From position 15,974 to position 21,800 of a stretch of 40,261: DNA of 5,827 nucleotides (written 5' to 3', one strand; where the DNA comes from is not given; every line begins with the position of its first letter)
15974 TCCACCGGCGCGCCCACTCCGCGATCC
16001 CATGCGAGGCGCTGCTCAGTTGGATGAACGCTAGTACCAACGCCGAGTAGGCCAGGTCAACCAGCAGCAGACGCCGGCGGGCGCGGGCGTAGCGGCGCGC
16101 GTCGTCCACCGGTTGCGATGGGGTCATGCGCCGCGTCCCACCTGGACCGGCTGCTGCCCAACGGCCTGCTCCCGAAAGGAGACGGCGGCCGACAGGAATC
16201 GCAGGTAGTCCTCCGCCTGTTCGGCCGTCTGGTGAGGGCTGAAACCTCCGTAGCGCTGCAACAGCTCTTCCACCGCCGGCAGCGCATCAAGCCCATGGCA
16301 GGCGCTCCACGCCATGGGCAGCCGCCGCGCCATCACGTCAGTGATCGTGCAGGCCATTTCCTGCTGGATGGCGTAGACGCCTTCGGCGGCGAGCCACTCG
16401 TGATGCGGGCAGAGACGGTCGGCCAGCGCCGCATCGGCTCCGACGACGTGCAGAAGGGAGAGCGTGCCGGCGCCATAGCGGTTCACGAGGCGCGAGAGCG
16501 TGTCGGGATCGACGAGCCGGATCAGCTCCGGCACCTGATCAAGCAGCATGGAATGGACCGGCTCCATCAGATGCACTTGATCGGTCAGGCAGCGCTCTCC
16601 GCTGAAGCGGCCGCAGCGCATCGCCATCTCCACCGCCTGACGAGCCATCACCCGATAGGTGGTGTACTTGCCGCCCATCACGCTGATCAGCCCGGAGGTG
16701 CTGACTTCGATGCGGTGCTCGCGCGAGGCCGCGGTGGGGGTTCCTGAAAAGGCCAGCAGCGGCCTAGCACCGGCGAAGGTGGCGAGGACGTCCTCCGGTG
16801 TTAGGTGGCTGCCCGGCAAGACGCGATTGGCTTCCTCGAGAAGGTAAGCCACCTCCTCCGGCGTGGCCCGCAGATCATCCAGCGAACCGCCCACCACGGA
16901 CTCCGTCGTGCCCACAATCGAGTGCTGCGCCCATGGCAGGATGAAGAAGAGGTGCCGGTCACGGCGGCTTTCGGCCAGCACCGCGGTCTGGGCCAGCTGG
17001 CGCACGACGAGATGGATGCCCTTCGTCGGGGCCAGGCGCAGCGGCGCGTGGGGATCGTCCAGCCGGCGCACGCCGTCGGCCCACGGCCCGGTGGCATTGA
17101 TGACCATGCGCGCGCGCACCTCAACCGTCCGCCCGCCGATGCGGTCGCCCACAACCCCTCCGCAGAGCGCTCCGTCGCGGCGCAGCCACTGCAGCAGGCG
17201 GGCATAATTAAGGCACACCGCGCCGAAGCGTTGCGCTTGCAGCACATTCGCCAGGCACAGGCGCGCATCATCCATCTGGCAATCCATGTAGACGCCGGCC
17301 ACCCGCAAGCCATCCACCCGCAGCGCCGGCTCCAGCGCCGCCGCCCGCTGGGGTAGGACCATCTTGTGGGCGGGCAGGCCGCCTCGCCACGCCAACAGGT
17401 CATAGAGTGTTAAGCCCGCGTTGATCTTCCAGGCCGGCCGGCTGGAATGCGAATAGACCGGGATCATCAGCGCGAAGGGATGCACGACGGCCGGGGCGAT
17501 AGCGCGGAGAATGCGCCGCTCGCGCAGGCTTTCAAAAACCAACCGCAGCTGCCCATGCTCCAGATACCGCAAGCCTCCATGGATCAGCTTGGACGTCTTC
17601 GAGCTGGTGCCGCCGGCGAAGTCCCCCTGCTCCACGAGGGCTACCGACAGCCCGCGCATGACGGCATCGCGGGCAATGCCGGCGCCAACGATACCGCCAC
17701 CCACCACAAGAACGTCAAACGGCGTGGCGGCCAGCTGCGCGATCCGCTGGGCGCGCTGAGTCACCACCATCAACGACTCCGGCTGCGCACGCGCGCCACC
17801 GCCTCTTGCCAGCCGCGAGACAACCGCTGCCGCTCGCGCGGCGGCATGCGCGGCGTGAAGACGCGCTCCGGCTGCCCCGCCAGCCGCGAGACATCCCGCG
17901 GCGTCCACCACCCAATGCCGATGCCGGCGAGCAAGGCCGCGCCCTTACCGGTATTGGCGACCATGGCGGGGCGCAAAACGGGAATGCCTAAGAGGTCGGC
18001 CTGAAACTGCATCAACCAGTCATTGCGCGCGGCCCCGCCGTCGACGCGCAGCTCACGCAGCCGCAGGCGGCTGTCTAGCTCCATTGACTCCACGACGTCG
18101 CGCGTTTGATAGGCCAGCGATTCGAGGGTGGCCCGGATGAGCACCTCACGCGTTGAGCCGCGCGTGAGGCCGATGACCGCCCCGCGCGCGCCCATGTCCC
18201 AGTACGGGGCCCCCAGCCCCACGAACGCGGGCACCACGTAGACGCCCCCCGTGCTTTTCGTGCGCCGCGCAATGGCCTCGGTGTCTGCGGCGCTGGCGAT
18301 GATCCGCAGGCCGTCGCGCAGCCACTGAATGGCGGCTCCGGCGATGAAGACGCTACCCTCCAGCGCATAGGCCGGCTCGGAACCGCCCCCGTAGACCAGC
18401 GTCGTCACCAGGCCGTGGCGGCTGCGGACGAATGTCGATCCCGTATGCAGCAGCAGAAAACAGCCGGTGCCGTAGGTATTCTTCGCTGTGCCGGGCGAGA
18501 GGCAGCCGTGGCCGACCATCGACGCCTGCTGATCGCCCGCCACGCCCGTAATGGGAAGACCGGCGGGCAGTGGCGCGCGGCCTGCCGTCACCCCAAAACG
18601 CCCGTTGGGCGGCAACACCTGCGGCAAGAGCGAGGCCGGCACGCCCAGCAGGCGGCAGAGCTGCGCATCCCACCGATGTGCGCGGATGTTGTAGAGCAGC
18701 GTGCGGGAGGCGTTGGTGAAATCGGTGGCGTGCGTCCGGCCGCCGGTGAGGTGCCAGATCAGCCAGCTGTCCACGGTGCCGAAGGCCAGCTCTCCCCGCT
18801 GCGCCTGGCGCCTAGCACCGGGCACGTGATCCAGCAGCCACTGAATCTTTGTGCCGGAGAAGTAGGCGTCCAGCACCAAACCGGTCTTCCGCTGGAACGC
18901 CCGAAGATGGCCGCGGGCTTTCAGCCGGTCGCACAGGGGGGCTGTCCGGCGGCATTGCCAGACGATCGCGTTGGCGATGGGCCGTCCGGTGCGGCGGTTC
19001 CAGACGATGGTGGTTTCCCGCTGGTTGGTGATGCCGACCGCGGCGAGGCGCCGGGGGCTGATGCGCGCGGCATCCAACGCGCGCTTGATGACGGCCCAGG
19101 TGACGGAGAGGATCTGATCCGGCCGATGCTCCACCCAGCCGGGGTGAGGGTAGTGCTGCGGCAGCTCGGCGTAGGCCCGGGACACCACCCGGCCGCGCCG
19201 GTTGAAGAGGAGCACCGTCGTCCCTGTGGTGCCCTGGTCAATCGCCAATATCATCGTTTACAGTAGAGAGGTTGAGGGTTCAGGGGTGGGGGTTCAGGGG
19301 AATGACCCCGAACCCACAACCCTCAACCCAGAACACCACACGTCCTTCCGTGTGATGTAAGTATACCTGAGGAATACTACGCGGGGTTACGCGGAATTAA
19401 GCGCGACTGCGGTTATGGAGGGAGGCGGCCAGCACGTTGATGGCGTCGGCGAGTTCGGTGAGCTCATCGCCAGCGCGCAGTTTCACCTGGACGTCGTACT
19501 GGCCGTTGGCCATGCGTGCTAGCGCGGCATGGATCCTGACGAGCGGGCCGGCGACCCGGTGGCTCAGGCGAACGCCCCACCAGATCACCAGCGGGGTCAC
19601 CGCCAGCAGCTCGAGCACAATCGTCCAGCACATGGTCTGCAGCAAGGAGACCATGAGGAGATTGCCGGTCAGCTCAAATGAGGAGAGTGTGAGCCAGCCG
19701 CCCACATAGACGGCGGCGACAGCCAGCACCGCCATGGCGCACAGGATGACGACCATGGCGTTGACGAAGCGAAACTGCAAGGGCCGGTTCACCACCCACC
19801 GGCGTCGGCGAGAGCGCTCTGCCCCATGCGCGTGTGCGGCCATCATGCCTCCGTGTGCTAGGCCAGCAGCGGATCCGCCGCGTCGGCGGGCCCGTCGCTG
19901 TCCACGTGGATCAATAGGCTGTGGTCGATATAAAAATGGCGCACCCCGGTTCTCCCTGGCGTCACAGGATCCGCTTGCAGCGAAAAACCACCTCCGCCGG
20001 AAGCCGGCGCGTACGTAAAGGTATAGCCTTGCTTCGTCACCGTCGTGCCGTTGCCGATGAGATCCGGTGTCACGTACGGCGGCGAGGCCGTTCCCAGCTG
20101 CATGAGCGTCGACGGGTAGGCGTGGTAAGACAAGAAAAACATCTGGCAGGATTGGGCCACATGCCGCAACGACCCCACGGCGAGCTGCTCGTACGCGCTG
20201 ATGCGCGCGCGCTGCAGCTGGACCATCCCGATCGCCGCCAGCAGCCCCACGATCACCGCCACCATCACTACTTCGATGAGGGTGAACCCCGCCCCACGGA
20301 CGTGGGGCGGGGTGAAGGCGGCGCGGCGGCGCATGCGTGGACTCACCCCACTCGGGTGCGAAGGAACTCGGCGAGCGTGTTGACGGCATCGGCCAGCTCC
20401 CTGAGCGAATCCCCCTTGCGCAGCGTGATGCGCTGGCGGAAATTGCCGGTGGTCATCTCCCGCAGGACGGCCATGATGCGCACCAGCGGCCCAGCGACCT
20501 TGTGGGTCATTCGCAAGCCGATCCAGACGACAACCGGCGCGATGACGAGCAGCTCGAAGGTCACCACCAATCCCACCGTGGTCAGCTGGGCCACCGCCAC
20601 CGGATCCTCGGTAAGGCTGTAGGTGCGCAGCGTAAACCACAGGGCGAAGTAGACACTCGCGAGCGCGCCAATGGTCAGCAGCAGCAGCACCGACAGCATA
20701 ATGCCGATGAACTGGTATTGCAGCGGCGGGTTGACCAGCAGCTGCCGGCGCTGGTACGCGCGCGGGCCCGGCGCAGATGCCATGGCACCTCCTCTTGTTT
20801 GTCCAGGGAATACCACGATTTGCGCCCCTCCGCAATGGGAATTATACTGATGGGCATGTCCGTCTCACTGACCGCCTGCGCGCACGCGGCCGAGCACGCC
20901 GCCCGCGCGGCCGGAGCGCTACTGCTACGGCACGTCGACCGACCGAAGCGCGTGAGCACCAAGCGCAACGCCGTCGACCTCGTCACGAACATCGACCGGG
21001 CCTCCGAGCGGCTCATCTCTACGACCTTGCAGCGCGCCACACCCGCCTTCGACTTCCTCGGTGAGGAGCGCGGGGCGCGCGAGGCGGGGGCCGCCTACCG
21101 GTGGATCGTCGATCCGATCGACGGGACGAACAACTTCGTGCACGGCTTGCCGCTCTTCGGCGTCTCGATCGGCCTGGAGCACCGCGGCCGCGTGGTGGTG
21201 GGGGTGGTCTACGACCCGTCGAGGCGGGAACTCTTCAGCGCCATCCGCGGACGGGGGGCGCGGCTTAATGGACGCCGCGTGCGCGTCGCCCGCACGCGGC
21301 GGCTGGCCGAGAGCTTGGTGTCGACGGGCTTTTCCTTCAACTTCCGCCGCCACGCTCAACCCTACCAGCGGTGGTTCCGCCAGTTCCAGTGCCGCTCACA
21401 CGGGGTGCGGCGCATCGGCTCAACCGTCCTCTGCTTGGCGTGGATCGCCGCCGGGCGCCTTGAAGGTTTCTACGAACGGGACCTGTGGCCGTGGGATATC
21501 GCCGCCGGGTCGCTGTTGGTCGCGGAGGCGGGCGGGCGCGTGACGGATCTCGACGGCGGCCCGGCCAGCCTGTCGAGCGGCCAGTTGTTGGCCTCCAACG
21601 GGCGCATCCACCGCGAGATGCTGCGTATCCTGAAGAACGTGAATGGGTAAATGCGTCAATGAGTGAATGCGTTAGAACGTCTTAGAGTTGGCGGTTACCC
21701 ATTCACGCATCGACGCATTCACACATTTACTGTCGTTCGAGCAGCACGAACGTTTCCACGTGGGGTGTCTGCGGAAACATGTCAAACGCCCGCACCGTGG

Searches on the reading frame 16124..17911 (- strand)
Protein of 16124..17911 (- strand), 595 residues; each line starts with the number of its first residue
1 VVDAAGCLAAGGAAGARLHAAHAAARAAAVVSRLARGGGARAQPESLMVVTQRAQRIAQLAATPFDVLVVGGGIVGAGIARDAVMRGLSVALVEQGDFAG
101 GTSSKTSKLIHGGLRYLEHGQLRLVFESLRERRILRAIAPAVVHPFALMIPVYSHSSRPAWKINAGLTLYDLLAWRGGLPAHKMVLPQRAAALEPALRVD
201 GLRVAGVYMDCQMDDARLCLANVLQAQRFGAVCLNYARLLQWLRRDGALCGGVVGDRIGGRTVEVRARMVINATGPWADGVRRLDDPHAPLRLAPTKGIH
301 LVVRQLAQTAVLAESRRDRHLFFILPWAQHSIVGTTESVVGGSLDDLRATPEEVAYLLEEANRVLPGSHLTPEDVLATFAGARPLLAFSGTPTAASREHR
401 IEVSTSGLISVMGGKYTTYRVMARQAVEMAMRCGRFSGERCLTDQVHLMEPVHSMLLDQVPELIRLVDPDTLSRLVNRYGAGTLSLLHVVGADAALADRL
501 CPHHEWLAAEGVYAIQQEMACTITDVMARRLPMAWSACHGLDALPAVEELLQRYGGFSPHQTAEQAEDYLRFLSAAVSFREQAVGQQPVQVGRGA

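Call 22: search_protein_families(library=pfam, proteins=[window:16124-17911:-])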
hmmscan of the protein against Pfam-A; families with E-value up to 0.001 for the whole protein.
window:16124-17911:- (595 aa): 4 families
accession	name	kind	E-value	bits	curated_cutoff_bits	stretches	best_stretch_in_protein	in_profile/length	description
PF01266.30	DAO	-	1.1e-55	190.1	27.9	1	66-419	1-352/353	FAD dependent oxidoreductase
PF16901.10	DAO_C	-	8e-17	61.7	31.4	1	467-561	28-125/126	C-terminal domain of alpha-glycerophosphate oxidase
PF12831.13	FAD_oxidored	-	4e-06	26.8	27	1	66-107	1-42/416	FAD dependent oxidoreductase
PF13450.12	NAD_binding_8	-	0.00012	22.7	21.9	1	69-107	1-39/68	NAD(P)-binding Rossmann-like domain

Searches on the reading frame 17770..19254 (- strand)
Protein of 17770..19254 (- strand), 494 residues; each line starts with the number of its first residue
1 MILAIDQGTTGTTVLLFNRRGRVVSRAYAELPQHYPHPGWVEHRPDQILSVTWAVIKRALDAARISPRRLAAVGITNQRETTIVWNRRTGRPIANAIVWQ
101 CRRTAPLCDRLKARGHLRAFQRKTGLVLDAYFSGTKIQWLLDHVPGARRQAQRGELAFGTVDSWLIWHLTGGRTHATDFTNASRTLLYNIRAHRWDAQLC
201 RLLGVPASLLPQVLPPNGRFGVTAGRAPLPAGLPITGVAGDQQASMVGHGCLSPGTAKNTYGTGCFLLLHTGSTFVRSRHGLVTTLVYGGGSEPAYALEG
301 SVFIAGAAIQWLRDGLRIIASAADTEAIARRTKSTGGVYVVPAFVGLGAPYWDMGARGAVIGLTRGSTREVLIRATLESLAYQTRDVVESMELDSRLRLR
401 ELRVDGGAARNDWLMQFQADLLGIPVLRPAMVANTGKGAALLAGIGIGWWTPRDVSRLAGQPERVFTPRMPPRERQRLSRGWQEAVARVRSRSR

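Call 22: search_protein_families(library=pfam, proteins=[window:17770-19254:-])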
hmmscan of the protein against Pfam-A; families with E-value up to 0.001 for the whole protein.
window:17770-19254:- (494 aa): 2 families
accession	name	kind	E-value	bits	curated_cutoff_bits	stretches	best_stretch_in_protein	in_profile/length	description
PF00370.27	FGGY_N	-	2.8e-71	240.4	28.8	1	1-248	1-245/245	FGGY family of carbohydrate kinases, N-terminal domain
PF02782.22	FGGY_C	-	3.8e-41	141.5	27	1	258-445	2-196/198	FGGY family of carbohydrate kinases, C-terminal domain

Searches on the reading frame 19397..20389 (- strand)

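Call 22: search_protein_families(library=pfam, proteins=[window:19397-20389:-])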
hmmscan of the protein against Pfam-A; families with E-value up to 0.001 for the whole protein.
window:19397-20389:- (330 aa): 1 family
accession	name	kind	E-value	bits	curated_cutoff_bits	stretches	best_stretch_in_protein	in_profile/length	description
PF00672.30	HAMP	-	1.8e-10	41.4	25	1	275-325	2-52/53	HAMP domain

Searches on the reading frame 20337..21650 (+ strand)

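Call 22: search_protein_families(library=pfam, proteins=[window:20337-21650:+])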
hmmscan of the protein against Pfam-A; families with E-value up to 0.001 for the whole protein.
window:20337-21650:+ (437 aa): 1 family
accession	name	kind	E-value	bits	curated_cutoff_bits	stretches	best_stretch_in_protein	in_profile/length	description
PF00459.30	Inositol_P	-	4e-68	230.3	27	1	182-431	6-265/271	Inositol monophosphatase family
